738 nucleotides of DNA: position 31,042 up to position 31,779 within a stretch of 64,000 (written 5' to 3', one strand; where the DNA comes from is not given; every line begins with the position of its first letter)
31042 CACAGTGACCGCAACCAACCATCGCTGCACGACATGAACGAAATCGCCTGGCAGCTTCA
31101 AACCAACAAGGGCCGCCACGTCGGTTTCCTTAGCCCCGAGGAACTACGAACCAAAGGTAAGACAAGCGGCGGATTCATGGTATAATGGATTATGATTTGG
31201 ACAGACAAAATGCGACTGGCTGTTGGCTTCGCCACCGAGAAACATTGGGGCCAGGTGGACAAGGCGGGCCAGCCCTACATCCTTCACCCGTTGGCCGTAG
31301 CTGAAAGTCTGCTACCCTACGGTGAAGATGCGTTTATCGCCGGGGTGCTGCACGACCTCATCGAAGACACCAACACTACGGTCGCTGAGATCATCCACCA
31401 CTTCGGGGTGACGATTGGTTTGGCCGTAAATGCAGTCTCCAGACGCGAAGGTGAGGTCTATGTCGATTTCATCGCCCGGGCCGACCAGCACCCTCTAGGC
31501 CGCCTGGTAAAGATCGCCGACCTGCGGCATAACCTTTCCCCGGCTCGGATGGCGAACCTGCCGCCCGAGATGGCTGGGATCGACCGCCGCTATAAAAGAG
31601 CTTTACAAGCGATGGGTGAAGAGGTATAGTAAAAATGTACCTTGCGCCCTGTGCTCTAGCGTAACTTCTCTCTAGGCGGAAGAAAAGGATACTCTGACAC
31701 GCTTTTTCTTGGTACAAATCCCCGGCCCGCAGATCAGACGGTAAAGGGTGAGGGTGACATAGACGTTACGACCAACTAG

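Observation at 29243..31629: Nucleotide-signal degrading module: MazG + dNMP-kinase-like + YfbR-like HD nucleotidase + SpoT-type (p)ppGpp hydrolase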

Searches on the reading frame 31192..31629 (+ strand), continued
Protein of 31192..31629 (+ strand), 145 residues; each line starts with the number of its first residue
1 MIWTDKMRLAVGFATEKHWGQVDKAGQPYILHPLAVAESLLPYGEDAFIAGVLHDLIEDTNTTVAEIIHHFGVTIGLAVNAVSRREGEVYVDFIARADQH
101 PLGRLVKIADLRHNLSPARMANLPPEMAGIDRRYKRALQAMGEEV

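Call 35: search_solved_structures(query=A1, max_evalue=0.001, show_alignments=4)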
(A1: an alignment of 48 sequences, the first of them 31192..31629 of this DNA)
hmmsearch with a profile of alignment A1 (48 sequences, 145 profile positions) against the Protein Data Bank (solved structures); distinct sequences matched with E-value up to 0.001: 22.
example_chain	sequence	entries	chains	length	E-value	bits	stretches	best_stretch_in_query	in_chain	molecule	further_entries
7smg_A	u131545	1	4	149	4.8e-48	166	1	4-143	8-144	(p)ppApp hydrolase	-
5xnx_A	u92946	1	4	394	1.3e-24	90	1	4-128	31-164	Bifunctional (p)ppGpp synthase/hydrolase RelA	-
8fr8_I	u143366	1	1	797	7.9e-24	87.5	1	4-128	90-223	GTP pyrophosphokinase RelA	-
8acu_A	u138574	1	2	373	2.1e-22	82.8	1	4-129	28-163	GTP pyrophosphokinase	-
7oiw_A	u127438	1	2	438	2.6e-22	82.6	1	7-126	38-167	GTP pyrophosphokinase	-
6yxa_A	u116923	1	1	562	4.8e-22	81.7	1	4-130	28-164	GTP pyrophosphokinase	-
7qps_A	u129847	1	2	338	1.7e-21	79.9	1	6-129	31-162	ACT domain protein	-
1vj7_A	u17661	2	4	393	3.5e-21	78.9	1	4-130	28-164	Bifunctional RELA/SPOT | Bifunctional (p)ppGpp synthase/hydrolase RelA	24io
7qpr_A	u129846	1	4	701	1e-20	77.4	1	6-129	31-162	ACT domain protein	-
7ohg_A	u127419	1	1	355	1.6e-20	76.8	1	3-131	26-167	Guanosine-3',5'-bis(Diphosphate) 3'-pyrophosphohydrolase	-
6s2t_A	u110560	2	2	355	1.6e-20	76.8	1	3-131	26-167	(P)ppGpp synthetase I, SpoT/RelA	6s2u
6s2v_A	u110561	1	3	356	1.6e-20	76.8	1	3-131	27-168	(P)ppGpp synthetase I, SpoT/RelA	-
3nr1_A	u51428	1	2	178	5.9e-19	71.7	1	3-141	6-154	HD domain-containing protein 3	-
4yf1_A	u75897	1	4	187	7.6e-19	71.3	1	4-123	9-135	Lmo0812 protein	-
5vxa_A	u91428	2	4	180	1.6e-17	67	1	3-141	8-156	Guanosine-3',5'-bis(diphosphate) 3'-pyrophosphohydrolase MESH1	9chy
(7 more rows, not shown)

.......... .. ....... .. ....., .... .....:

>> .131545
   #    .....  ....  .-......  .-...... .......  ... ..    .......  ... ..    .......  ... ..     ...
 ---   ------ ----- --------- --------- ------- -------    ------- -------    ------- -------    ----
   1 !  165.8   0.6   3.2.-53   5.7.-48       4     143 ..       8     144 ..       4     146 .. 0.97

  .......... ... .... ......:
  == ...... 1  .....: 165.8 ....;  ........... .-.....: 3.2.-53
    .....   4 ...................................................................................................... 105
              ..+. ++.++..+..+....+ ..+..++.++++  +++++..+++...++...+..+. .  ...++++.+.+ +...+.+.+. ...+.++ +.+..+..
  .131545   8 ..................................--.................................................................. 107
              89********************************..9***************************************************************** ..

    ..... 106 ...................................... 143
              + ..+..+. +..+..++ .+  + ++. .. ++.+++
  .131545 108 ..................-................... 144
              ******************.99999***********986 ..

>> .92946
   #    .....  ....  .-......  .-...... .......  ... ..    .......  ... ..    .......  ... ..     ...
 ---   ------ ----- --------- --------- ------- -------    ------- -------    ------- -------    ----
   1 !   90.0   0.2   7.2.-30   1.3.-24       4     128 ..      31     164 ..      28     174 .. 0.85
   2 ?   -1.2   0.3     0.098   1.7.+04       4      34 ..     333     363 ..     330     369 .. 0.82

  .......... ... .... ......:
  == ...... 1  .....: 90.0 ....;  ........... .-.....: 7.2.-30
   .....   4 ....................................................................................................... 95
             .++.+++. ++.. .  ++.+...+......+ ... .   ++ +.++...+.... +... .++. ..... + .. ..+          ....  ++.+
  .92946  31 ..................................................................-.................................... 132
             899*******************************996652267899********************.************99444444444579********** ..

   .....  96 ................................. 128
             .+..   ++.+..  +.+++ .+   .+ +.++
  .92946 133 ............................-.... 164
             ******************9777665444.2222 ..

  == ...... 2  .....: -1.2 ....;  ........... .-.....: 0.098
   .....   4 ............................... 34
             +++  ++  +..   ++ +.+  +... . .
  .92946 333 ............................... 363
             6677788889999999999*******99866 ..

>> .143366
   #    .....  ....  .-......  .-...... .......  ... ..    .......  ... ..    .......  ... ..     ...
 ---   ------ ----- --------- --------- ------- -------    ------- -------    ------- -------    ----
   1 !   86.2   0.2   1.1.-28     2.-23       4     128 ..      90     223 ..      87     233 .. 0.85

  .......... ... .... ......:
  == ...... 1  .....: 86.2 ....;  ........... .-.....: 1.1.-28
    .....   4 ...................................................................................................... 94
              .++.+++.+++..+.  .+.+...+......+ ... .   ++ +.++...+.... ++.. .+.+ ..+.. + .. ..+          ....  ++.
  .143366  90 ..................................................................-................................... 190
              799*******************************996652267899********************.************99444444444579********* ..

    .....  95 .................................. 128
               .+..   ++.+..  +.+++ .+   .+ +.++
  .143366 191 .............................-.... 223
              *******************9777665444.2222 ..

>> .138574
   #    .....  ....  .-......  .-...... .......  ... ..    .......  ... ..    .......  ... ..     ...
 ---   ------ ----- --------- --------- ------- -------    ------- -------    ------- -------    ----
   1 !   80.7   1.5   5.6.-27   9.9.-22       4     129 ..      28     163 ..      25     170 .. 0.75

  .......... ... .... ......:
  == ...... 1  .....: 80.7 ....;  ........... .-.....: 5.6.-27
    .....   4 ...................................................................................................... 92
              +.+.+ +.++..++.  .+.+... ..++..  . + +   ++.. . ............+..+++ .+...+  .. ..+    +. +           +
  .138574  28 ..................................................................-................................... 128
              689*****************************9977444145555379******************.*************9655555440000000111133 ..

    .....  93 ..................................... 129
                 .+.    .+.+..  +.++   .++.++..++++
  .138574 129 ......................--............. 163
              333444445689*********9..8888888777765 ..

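Call 53: predict_structure(alignment_id=A1)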
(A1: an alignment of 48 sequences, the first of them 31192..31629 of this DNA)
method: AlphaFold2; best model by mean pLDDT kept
length: 145 residues; sequences in the alignment: 48
mean_pLDDT: 97.1   pTM: 0.91
mean pLDDT of the five models: 97.1, 96.7, 96.7, 96.6, 96.7
residues with pLDDT >= 90: 139; 70-90: 6; 50-70: 0; < 50: 0
segments of 3 or more residues with pLDDT < 50: none
pLDDT, mean of each block of 10 residues (from residue 1): 95 98 95 98 98 98 98 99 98 98 99 96 93 98 94
secondary structure, 60 per line:
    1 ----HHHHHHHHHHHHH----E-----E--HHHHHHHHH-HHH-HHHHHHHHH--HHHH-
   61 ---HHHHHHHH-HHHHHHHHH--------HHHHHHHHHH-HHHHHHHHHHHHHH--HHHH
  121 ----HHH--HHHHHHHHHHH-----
elements in order: H5-17 H31-39 H45-53 H56-59 H64-71 H73-81 H90-99 H101-114 H117-120 H130-140

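Call 55: fold_search(model_id=the predicted structure, library=pdb)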
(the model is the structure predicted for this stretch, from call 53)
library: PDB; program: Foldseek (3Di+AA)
matches with E <= 10: 131; with E <= 0.001: 37
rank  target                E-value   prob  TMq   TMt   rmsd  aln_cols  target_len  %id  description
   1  7smg_D                6.7e-09  1.00  0.85  0.87   2.9       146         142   34  Crystal structure of a (p)ppApp hydrolase from Bacteroides caccae (released 2022-11-09)
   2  7smg_A                7.8e-09  1.00  0.85  0.88   2.7       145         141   34  Crystal structure of a (p)ppApp hydrolase from Bacteroides caccae (released 2022-11-09)
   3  7smg_C                3.2e-08  1.00  0.84  0.84   2.7       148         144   34  Crystal structure of a (p)ppApp hydrolase from Bacteroides caccae (released 2022-11-09)
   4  7smg_B                4.3e-08  1.00  0.84  0.85   3.6       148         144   32  Crystal structure of a (p)ppApp hydrolase from Bacteroides caccae (released 2022-11-09)
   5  9chy_A                1.7e-06  1.00  0.70  0.57   9.1       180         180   24  Crystal structure of the human MESH1 (D66K)-PAPS complex (released 2025-12-10)
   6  9chy_B                1.8e-06  1.00  0.66  0.55   9.2       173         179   25  Crystal structure of the human MESH1 (D66K)-PAPS complex (released 2025-12-10)
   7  5vxa_A                4.5e-06  1.00  0.77  0.64   2.9       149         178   27  Structure of the human Mesh1-NADPH complex (released 2018-05-23)
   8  3nqw_A                4.7e-06  1.00  0.82  0.68   2.9       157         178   22  A metazoan ortholog of SpoT hydrolyzes ppGpp and plays a role in starvation responses (released 2010-09-08)
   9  3nr1_A                7.7e-06  1.00  0.77  0.64   2.9       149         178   28  A metazoan ortholog of SpoT hydrolyzes ppGpp and plays a role in starvation responses (released 2010-09-08)
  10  7qpr_B                1.0e-05  1.00  0.76  0.18   3.0       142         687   30  Structure of full length SpoT (released 2023-01-18)
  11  6s2u                  1.5e-05  1.00  0.76  0.35   3.5       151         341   31  Structure of the catalytic domain of T. thermophilus Rel in complex with AMP and ppGpp (released 2020-07-08)
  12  7qpr_A                1.5e-05  1.00  0.78  0.18   2.9       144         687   30  Structure of full length SpoT (released 2023-01-18)
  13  7qpr_C                1.6e-05  1.00  0.77  0.18   3.0       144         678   30  Structure of full length SpoT (released 2023-01-18)
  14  7ohg                  1.6e-05  1.00  0.75  0.32   5.0       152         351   34  Structure of Thermus thermophilus Rel bound to the non-hydrolasable alarmone analogue (released 2022-06-01)
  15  7qpr_D                2.1e-05  1.00  0.77  0.18   2.9       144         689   30  Structure of full length SpoT (released 2023-01-18)
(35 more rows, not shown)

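Call 62: search_protein_families(library=ncbifam, proteins=[window:31192-31629:+], max_evalue=0.01)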
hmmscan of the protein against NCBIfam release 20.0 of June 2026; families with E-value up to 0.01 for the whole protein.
window:31192-31629:+ (145 aa): 2 families
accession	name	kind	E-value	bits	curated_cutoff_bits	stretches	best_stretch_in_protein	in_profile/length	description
TIGR00691.1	spoT_relA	subfamily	1.8e-18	66.2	499.2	1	11-84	2-77/687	RelA/SpoT family protein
NF008303.0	PRK11092.1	equivalog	1.8e-12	46.3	947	1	6-85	22-103/702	bifunctional GTP diphosphokinase/guanosine-3',5'-bis pyrophosphate 3'-pyrophosphohydrolase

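Call 63: search_protein_families(library=padloc, proteins=[window:31192-31629:+], max_evalue=0.01)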
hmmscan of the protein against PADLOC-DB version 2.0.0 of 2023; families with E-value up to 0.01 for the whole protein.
window:31192-31629:+ (145 aa): 0 families

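Call 85: find_encoding_contigs(protein=P0002, flank=5000, max_places=2)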
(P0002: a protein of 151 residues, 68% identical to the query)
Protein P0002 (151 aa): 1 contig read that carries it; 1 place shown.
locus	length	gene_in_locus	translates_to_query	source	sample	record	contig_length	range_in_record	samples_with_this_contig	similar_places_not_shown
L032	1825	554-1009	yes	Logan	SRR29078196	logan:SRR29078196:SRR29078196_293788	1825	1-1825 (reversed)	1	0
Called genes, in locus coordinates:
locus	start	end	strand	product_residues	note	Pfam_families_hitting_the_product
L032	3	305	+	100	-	?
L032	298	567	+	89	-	-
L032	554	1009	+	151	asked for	PF13328:HD_4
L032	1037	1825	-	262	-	?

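Call 120: fold_search(model_id=the predicted structure, library=viral)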
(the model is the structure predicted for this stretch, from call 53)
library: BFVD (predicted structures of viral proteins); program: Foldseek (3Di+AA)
matches with E <= 10: 111; with E <= 0.001: 22
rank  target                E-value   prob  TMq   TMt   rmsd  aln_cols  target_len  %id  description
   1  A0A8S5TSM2            3.1e-09  1.00  0.88  0.43   1.6       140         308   38  (P)ppGpp synthetase, RelA/SpoT family [Podoviridae sp. ctARy1]
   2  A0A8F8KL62            4.1e-08  1.00  0.70  0.52   9.8       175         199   26  (P)ppGpp synthetase/hydrolase [Clandestinovirus]
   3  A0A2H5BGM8            8.0e-07  1.00  0.85  0.81   2.2       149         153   24  HD domain-containing protein [Vibrio phage Ceto]
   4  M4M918                1.8e-06  1.00  0.83  0.84   2.4       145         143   29  (no name in the UniProt tables at hand)
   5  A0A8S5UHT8            2.4e-06  1.00  0.88  0.80   2.8       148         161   24  Guanosine polyphosphate pyrophosphohydrolases/synthetase [Myoviridae sp. ctu2j3]
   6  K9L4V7                3.1e-06  1.00  0.87  0.32   3.4       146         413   23  Uncharacterized protein [Pectobacterium phage phiTE]
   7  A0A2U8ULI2            3.3e-06  1.00  0.84  0.41   2.9       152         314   22  (no name in the UniProt tables at hand)
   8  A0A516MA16            4.6e-06  1.00  0.76  0.52   3.4       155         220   30  (no name in the UniProt tables at hand)
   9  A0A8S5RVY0            5.1e-06  1.00  0.83  0.74   2.1       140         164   24  (P)ppGpp synthetase, RelA/SpoT family [Siphoviridae sp. ctHip2]
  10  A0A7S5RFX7            1.0e-05  1.00  0.87  0.40   2.3       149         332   26  (no name in the UniProt tables at hand)
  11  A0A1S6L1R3            1.1e-05  1.00  0.78  0.43   3.1       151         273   28  (no name in the UniProt tables at hand)
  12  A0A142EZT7            1.7e-05  1.00  0.80  0.59   2.9       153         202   24  (no name in the UniProt tables at hand)
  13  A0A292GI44            2.8e-05  1.00  0.76  0.54   3.3       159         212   25  (no name in the UniProt tables at hand)
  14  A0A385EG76            3.5e-05  1.00  0.67  0.38  10.7       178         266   24  HD/PDEase domain protein [Caulobacter phage CcrSC]
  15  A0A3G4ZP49            3.9e-05  1.00  0.71  0.35   5.8       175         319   23  HD domain-containing protein [Terrestrivirus sp.]
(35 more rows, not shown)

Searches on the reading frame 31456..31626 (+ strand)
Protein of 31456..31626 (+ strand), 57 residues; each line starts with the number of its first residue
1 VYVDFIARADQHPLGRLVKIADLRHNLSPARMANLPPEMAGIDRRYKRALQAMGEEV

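Call 32: search_solved_structures(query=window:31456-31626:+, max_evalue=10, show_alignments=4)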
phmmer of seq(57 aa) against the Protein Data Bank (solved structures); distinct sequences matched with E-value up to 10: 2.
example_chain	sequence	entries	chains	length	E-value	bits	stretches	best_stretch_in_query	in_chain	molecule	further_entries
7smg_A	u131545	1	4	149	0.013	19.3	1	2-38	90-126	(p)ppApp hydrolase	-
9zem_A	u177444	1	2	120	0.91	13.5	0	25-39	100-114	HeliScrew4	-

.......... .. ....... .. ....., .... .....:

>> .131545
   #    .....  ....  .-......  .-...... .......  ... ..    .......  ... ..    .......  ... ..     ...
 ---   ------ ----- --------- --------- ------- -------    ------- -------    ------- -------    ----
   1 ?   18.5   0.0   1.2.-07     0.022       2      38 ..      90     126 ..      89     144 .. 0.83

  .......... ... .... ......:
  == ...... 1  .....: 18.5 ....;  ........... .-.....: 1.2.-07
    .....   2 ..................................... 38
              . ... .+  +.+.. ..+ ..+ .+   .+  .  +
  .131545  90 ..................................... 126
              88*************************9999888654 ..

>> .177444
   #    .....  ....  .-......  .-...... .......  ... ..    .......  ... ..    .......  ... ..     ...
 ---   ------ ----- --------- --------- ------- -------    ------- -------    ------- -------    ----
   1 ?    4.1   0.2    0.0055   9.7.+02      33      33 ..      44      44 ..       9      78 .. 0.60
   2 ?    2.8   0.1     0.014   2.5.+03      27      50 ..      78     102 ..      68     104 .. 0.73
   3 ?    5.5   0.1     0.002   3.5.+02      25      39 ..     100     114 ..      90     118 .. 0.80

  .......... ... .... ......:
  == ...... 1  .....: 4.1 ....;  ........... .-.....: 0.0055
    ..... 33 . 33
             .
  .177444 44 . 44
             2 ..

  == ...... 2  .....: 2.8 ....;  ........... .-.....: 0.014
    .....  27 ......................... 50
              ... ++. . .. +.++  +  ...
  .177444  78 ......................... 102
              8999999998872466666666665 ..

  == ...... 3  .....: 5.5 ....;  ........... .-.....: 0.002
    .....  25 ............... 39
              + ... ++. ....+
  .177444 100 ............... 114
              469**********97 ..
